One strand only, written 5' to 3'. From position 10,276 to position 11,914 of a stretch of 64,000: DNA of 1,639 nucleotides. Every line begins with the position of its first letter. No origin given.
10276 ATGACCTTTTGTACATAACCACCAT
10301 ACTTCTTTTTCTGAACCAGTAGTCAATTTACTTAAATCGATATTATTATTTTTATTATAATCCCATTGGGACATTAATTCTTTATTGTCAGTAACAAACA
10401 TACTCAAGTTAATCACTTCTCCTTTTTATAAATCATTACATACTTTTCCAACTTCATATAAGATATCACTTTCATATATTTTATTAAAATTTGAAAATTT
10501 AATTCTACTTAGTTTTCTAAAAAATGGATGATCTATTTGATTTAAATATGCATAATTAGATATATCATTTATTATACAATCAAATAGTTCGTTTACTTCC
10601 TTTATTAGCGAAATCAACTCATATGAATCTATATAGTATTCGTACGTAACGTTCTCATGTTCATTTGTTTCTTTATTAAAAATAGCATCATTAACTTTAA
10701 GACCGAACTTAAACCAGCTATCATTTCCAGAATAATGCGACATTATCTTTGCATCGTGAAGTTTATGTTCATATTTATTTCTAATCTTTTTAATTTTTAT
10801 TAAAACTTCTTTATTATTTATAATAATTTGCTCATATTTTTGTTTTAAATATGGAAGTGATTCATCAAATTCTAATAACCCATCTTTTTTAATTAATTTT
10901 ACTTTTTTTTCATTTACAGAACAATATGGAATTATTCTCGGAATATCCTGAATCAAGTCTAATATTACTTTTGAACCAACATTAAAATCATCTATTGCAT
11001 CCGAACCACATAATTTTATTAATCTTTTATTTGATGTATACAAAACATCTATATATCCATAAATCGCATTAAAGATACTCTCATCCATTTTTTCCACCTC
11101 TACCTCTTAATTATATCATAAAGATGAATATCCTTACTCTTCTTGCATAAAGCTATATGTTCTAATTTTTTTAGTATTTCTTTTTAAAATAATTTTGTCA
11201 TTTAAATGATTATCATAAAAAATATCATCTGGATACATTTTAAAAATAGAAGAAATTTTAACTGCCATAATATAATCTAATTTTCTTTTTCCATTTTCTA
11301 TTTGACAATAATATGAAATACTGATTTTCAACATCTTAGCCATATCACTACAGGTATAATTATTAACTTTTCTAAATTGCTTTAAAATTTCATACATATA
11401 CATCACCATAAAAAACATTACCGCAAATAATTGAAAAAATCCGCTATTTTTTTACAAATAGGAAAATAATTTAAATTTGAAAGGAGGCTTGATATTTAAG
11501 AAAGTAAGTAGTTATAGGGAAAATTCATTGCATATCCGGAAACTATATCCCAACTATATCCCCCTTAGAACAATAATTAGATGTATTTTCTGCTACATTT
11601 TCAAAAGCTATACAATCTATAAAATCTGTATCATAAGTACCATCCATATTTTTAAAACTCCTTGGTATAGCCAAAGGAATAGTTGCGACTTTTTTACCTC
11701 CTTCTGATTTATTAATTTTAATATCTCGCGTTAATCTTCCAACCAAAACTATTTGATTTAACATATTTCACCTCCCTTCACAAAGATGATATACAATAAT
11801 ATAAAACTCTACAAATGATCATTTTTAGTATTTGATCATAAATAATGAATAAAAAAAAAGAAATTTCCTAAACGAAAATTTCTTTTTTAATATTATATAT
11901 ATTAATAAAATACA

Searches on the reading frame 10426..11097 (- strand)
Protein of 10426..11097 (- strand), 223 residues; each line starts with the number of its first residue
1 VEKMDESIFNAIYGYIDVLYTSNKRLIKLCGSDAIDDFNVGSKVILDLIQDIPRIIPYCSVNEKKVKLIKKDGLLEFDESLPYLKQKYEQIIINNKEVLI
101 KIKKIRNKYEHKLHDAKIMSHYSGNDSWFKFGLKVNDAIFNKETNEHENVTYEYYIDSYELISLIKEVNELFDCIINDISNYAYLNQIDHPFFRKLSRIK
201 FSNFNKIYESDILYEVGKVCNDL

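Call 3: search_protein_families(library=pfam, proteins=[window:10426-11097:-], max_evalue=0.1)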
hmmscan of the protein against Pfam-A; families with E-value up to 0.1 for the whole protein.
window:10426-11097:- (223 aa): 1 family
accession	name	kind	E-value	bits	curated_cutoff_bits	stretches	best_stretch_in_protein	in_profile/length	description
PF04397.21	LytTR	-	0.0068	17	22.6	1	56-108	11-65/98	LytTr DNA-binding domain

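Call 4: search_protein_families(library=ncbifam, proteins=[window:10426-11097:-], max_evalue=0.1)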
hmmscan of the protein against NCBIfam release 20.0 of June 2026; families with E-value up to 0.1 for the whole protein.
window:10426-11097:- (223 aa): 0 families

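Call 28: search_protein_families(library=phrogs, proteins=[window:10426-11097:-], max_evalue=0.01)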
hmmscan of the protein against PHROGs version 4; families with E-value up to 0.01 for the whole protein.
window:10426-11097:- (223 aa): 0 families

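Call 29: search_protein_families(library=padloc, proteins=[window:10426-11097:-], max_evalue=0.01)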
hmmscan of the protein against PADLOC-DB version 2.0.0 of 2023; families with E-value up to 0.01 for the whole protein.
window:10426-11097:- (223 aa): 0 families

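Call 35: find_related_loci(query=window:10426-11097:-, collection=viral_contigs, flank=6000)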
Query window:10426-11097:- (223 aa) in viral_contigs; peptide patterns used: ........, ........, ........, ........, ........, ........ (x = any residue, [..] = any of these).
2 stretches matched a pattern, but none encodes a relative of the query by tblastn (E <= 1e-3).

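Call 37: find_homologous_proteins(query=window:10426-11097:-, max_evalue=0.001)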
Query window:10426-11097:- (223 aa): 48 proteins with E <= 0.001 among 331 candidates.
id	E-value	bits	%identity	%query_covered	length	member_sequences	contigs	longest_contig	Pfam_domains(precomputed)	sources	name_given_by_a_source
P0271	6.5e-139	479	100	99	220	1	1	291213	-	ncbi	-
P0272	1.0e-93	331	70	99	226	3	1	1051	-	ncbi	-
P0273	1.7e-64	235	53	99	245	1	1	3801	-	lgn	-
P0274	4.2e-56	208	50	97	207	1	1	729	-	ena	-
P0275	2.2e-54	202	52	97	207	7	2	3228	-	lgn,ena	-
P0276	1.5e-47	180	49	97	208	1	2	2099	-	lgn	-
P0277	1.2e-45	174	45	99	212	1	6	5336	-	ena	-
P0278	6.8e-45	171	46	95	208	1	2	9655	-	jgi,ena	-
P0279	4.1e-44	169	41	97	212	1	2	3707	-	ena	-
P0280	4.5e-44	169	45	97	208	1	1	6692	-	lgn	-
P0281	7.4e-43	165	46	97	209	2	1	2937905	-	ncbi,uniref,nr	ncbi:hypothetical protein RBG61_05310 [Paludicola sp. MB14-C6]|uniref:hypothetical protein n=1 Tax=P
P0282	1.4e-42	164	44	98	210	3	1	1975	-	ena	-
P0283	8.5e-42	161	43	98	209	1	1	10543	-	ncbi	-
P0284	2.3e-41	160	44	99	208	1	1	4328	-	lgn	-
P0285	5.3e-41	159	41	99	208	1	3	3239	-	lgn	-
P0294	1.1e-37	148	41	97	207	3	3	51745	-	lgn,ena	-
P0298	1.1e-35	141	42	97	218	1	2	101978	-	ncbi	-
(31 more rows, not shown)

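Call 39: find_encoding_contigs(protein=P0281, flank=6000, max_places=2)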
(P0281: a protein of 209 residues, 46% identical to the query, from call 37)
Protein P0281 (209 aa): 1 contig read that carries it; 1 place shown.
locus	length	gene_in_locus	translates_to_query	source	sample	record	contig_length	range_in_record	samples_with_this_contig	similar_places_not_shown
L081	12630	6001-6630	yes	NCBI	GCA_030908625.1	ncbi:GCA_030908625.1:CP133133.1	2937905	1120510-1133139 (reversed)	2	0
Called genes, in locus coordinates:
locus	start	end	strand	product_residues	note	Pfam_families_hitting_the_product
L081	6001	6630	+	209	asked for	-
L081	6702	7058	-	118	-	PF17440:Thiol_cytolys_C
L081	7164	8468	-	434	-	-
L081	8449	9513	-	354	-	-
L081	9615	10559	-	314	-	PF00493:MCM (weak), PF20030:bpMoxR, PF05496:RuvB_N (faint), PF00004:AAA, PF07726:AAA_3, PF07728:AAA_5, PF17863:AAA_lid_2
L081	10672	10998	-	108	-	PF04237:YjbR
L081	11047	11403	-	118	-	PF19524:DUF6054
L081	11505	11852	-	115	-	PF19524:DUF6054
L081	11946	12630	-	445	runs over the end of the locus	PF01554:MatE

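Call 40: find_encoding_contigs(protein=P0273, flank=6000, max_places=2)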
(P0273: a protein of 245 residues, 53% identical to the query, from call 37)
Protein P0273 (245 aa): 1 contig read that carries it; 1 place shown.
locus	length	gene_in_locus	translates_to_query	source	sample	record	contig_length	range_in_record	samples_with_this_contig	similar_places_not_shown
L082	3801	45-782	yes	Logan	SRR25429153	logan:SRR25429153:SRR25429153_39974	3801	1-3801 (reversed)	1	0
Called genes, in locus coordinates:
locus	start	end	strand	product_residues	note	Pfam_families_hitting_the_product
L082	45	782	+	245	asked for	-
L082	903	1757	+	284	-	PF02086:MethyltransfD12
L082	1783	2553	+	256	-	PF01555:N6_N4_Mtase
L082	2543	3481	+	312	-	PF04556:DpnII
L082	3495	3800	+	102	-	?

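Call 41: find_encoding_contigs(protein=P0298, flank=6000, max_places=2)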
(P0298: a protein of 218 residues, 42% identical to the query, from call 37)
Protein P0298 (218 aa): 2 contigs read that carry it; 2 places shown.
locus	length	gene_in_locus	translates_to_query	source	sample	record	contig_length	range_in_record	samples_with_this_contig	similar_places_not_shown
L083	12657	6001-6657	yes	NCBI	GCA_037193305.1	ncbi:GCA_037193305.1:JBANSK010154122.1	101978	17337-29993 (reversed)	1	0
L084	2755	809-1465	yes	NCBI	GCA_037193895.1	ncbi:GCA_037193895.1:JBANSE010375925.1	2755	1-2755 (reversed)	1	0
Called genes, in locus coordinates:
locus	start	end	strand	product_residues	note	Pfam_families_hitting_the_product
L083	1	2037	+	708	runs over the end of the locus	PF01757:Acyl_transf_3, PF01168:Ala_racemase_N, PF00842:Ala_racemase_C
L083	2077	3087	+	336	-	PF14397:ATPgrasp_ST, PF14398:ATPgrasp_YheCD, PF02955:GSH-S_ATP (weak)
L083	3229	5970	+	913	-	PF07517:SecA_DEAD, PF00270:DEAD (weak), PF01043:SecA_PP_bind, PF21090:P-loop_SecA, PF07516:SecA_SW, PF02810:SEC-C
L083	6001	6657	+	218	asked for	-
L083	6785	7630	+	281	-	-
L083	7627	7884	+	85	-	-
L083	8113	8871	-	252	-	-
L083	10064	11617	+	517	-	PF03553:Na_H_antiporter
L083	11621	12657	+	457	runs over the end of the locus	PF04055:Radical_SAM, PF13353:Fer4_12, PF13186:SPASM (faint)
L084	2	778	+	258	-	?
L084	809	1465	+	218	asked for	-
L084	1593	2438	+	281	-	-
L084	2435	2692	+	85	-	-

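Call 51: search_solved_structures(query=A3, max_evalue=10)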
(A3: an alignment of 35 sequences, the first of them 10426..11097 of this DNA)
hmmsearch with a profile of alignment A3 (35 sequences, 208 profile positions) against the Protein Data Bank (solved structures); distinct sequences matched with E-value up to 10: 7.
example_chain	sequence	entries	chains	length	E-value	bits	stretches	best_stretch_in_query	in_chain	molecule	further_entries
9oij_A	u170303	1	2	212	0.35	13.8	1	95-127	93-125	HepS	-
1jq0_A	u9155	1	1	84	0.41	13.6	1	37-94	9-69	gp41 envelope protein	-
1jpx_A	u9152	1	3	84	0.59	13.1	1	37-94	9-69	gp41 envelope protein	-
1br0_A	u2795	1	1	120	0.6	13.1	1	92-154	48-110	PROTEIN (SYNTAXIN 1-A)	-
2ocz_A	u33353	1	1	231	0.63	13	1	119-181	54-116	3-dehydroquinate dehydratase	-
1ez3_A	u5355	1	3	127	0.68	12.9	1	92-155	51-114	SYNTAXIN-1A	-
6z0c_A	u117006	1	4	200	4.3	10.3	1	75-140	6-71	Maquette-3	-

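Call 61: predict_structure(alignment_id=A3)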
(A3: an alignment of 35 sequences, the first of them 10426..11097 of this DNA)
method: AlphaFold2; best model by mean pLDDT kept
length: 223 residues; sequences in the alignment: 35
mean_pLDDT: 88.5   pTM: 0.88
mean pLDDT of the five models: 88.5, 86.4, 86.3, 85.6, 85.2
residues with pLDDT >= 90: 127; 70-90: 83; 50-70: 13; < 50: 0
segments of 3 or more residues with pLDDT < 50: none
pLDDT, mean of each block of 10 residues (from residue 1): 75 94 95 75 90 93 87 90 95 96 87 67 79 88 90 93 98 94 88 88 97 92 72
secondary structure, 60 per line:
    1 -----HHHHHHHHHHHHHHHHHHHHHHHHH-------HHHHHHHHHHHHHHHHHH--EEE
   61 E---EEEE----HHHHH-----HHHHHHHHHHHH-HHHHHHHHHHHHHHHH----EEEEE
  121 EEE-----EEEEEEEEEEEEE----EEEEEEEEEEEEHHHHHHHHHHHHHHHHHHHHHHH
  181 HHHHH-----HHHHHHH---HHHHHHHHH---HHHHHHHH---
elements in order: H6-30 H38-55 E58-61 E65-68 H73-77 H83-94 H96-111 E116-123 E129-141 E146-157 H158-185 H191-197 H201-209 H213-220

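Call 68: find_encoding_contigs(protein=P0278, flank=5000, max_places=2)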
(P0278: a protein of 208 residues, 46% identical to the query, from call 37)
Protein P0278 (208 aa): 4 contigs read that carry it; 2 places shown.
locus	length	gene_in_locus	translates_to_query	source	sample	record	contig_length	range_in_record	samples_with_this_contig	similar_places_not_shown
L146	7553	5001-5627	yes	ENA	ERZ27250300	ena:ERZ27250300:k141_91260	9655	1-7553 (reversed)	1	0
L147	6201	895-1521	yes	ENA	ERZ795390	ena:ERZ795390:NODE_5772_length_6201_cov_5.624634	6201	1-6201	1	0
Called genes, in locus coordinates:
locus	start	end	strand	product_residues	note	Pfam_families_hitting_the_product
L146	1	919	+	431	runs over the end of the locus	PF00768:Peptidase_S11, PF13354:Beta-lactamase2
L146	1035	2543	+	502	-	PF00478:IMPDH, PF01070:FMN_dh (faint), PF00571:CBS (faint)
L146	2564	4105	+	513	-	PF00117:GATase, PF07722:Peptidase_C26 (weak), PF02540:NAD_synthase (faint), PF00958:GMP_synt_C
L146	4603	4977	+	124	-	-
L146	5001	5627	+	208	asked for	-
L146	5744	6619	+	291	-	PF01582:TIR, PF13676:TIR_2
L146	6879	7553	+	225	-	?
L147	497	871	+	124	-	-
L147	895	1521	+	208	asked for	-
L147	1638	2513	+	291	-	PF01582:TIR, PF13676:TIR_2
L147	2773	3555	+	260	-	PF18928:DUF5677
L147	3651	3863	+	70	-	-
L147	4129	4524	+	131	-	PF01243:PNPOx_N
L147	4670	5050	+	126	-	PF01638:HxlR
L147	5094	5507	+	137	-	PF00583:Acetyltransf_1, PF13673:Acetyltransf_10, PF13508:Acetyltransf_7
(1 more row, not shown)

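Call 69: find_encoding_contigs(protein=P0283, flank=5000, max_places=2)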
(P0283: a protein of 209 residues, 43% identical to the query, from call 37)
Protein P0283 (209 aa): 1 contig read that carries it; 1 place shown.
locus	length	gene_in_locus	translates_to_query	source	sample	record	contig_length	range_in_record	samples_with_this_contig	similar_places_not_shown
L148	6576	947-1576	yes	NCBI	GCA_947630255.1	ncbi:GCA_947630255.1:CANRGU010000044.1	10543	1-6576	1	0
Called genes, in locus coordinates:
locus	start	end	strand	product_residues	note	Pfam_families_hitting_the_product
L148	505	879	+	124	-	-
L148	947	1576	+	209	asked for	-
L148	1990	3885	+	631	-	-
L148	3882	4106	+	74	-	-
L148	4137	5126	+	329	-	PF04237:YjbR, PF01035:DNA_binding_1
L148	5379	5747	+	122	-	PF04542:Sigma70_r2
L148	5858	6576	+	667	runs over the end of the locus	PF09826:Beta_propel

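Call 70: find_encoding_contigs(protein=P0294, flank=5000, max_places=2)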
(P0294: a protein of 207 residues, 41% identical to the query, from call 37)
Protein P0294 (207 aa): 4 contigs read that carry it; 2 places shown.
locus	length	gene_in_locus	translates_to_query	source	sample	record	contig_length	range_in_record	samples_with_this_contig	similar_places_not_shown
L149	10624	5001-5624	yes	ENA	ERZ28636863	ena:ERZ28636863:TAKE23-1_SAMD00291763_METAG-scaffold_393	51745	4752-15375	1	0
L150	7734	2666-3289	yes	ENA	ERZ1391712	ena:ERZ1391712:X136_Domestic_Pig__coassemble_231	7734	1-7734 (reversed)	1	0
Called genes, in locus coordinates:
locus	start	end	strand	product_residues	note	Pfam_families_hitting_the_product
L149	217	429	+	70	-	PF13443:HTH_26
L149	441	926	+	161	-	-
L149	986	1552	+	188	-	-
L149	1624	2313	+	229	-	PF12773:DZR, PF13240:Zn_Ribbon_1 (weak), PF13248:Zn_ribbon_3 (weak), PF13240:Zn_Ribbon_1 (weak), PF13248:Zn_ribbon_3 (weak)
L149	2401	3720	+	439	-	PF13421:Band_7_1, PF01145:Band_7 (weak), PF14237:GYF_2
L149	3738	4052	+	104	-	-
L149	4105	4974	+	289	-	PF04383:KilA-N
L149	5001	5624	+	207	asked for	-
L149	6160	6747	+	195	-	-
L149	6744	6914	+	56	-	-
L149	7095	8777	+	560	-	PF00920:ILVD_EDD_N, PF24877:ILV_EDD_C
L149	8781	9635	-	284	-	PF08902:DUF1848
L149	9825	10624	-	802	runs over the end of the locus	PF07690:MFS_1, PF02275:CBAH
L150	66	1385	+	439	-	PF13421:Band_7_1, PF01145:Band_7 (weak), PF14237:GYF_2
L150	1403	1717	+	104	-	-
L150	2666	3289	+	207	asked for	-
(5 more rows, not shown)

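Call 71: search_protein_families(library=pfam, proteins=[L146:4603-4977:+, L148:505-879:+, L148:1990-3885:+, L083:6785-7630:+, L146:5744-6619:+], max_evalue=0.01)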
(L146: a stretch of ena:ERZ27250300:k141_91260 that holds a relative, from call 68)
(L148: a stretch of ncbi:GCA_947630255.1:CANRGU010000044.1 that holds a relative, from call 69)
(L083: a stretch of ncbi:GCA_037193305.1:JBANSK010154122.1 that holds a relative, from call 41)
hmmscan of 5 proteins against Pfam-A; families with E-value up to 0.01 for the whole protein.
L146:4603-4977:+ (124 aa): 0 families

L148:505-879:+ (124 aa): 0 families

L148:1990-3885:+ (631 aa): 0 families

L083:6785-7630:+ (281 aa): 0 families

L146:5744-6619:+ (291 aa): 2 families
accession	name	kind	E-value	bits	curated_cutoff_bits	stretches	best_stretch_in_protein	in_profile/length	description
PF13676.11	TIR_2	-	3.3e-16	60.3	28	1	151-247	1-93/122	TIR domain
PF01582.25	TIR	-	1.3e-10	41.8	21.3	1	149-251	2-103/179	TIR domain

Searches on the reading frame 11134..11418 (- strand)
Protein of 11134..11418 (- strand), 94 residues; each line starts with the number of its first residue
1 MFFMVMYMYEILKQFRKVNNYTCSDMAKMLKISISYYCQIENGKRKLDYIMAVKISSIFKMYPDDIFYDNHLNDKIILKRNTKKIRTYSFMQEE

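Call 3: search_protein_families(library=pfam, proteins=[window:11134-11418:-], max_evalue=0.1)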
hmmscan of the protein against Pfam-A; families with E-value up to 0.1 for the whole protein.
window:11134-11418:- (94 aa): 4 families
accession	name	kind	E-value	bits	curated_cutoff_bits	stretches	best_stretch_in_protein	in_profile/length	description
PF12844.13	HTH_19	-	1e-09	38.6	30.2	1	10-66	2-58/64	Helix-turn-helix domain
PF01381.28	HTH_3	-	4.4e-07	30.3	23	1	12-65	1-54/55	Helix-turn-helix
PF13560.12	HTH_31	-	0.0072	17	27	1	12-46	6-40/64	Helix-turn-helix domain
PF16408.10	DUF5016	-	0.018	15.6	31.2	1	28-52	88-112/120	Domain of unknown function (DUF5016)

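Call 4: search_protein_families(library=ncbifam, proteins=[window:11134-11418:-], max_evalue=0.1)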
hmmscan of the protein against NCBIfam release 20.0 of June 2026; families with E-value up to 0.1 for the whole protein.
window:11134-11418:- (94 aa): 7 families
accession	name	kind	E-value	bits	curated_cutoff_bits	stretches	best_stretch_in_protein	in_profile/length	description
NF041951.1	phage_RstR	subfamily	3.4e-07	30.5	80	1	6-74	1-69/108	RstR family transcriptional repressor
NF038139.1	Reg_Aceta_RamB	equivalog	6.7e-06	25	700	1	7-75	2-68/465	acetate metabolism transcriptional regulator RamB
NF052239.1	antitox_spr1629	equivalog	0.0033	16.6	335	1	6-72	1-66/377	spr1629 family repressor/antitoxin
NF006856.0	PRK09358.3-3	equivalog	0.0044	16.2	510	1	7-82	112-186/316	adenosine deaminase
TIGR02607.1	antidote_HigA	equivalog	0.02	14.7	47.7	1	20-63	20-63/81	HigA family addiction module antitoxin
TIGR03070.1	couple_hipB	subfamily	0.057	13.4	71.65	1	11-47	6-42/58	type II toxin-antitoxin system Y4mF family antitoxin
NF046032.1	TransRegSlrRBacil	equivalog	0.059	13.5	250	1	10-67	4-62/149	HTH-type transcriptional regulator SlrR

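Call 28: search_protein_families(library=phrogs, proteins=[window:11134-11418:-], max_evalue=0.01)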
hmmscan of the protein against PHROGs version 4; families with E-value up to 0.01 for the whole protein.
window:11134-11418:- (94 aa): 8 families
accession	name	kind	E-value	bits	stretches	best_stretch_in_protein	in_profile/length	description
phrog_3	-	transcription regulation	1.3e-13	52.6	1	4-84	85-163/430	transcriptional repressor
phrog_8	-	transcription regulation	5.4e-09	36.9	1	4-78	73-163/346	transcriptional regulator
phrog_2967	-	transcription regulation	1e-07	32.7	1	8-70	11-73/225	transcriptional regulator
phrog_2439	-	transcription regulation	2.8e-05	24.1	1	7-73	7-71/367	transcriptional regulator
phrog_7241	-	transcription regulation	0.00031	21.8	1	12-66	66-120/122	transcriptional regulator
phrog_4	-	transcription regulation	0.0044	17.1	1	4-73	133-198/400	transcriptional repressor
phrog_1381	-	moron, auxiliary metabolic gene and host takeover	0.0077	16.6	1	10-61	15-67/264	plasmid antitoxin with HTH domain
phrog_1468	-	transcription regulation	0.0085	16.7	0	19-49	19-49/67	transcriptional repressor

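Call 29: search_protein_families(library=padloc, proteins=[window:11134-11418:-], max_evalue=0.01)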
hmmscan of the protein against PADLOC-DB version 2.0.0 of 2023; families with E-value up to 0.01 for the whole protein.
window:11134-11418:- (94 aa): 7 families
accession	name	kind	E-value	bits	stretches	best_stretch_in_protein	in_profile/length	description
PDLC02926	HTH_VI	-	1.2e-10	39.5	1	9-85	3-80/92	-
PDLC03954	RmrA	-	7.4e-05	19.8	1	10-68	13-70/380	-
PDLC03945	RmrA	-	0.00082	16.6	1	6-76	1-70/394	-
PDLC03944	RmrA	-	0.00091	16.4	1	10-71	9-69/384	-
PDLC03665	Control_protein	-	0.0015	16.8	1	12-67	13-69/77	control protein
PDLC03946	RmrA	-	0.0037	14.1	1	7-86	2-77/357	-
PDLC03947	RmrA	-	0.0037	14.1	1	10-73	14-76/383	-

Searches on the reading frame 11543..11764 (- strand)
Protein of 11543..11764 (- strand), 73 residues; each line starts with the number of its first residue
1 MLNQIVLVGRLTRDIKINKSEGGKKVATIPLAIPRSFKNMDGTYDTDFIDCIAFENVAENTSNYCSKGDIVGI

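Call 3: search_protein_families(library=pfam, proteins=[window:11543-11764:-], max_evalue=0.1)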
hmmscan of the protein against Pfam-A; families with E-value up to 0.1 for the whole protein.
window:11543-11764:- (73 aa): 1 family
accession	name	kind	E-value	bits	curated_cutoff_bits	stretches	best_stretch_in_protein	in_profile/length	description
PF00436.31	SSB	-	8.2e-16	58.4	26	1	2-73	1-74/104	Single-strand binding protein family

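Call 4: search_protein_families(library=ncbifam, proteins=[window:11543-11764:-], max_evalue=0.1)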
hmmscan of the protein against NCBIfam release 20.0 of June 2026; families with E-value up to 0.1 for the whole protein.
window:11543-11764:- (73 aa): 14 families
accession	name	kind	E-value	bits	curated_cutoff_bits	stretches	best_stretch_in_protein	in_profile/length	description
NF005580.0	PRK07275.1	subfamily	1.4e-17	64.3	254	1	1-73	1-73/162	single-stranded DNA-binding protein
TIGR00621.2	ssb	subfamily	3.9e-17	63.1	53.95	1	1-73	3-77/165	single-stranded DNA-binding protein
NF005242.0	PRK06752.1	equivalog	1.6e-16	60.5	189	1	1-73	1-73/112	single-stranded DNA-binding protein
NF005241.0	PRK06751.1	equivalog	4.6e-16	59.4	313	1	1-73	1-73/173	single-stranded DNA-binding protein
NF005579.0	PRK07274.1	equivalog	5.6e-14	52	169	1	1-72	1-72/131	single-stranded DNA-binding protein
NF006297.0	PRK08486.1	equivalog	6.1e-14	52.6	212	1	1-71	1-73/182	single-stranded DNA-binding protein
NF005674.0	PRK07459.1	equivalog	1.3e-07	31.6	161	1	2-73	3-70/121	single-stranded DNA-binding protein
NF006533.0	PRK09010.1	subfamily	0.00024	21.1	260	1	2-71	6-78/177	single-stranded DNA-binding protein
NF005851.0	PRK07772.1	subfamily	0.0004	20.6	194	1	4-70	6-76/191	single-stranded DNA-binding protein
NF006445.0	PRK08763.1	subfamily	0.001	19.3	246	1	2-71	5-76/164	single-stranded DNA-binding protein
NF010292.0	PRK13732.1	subfamily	0.0011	18.8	265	1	2-71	6-78/175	single-stranded DNA-binding protein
NF005170.0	PRK06642.1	equivalog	0.0064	16.3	270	1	2-39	5-42/152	single-stranded DNA-binding protein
NF005406.0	PRK06958.1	subfamily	0.038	14.4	252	1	2-71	4-76/182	single-stranded DNA-binding protein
NF004972.0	PRK06341.1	equivalog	0.043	13.8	254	1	2-41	5-44/166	single-stranded DNA-binding protein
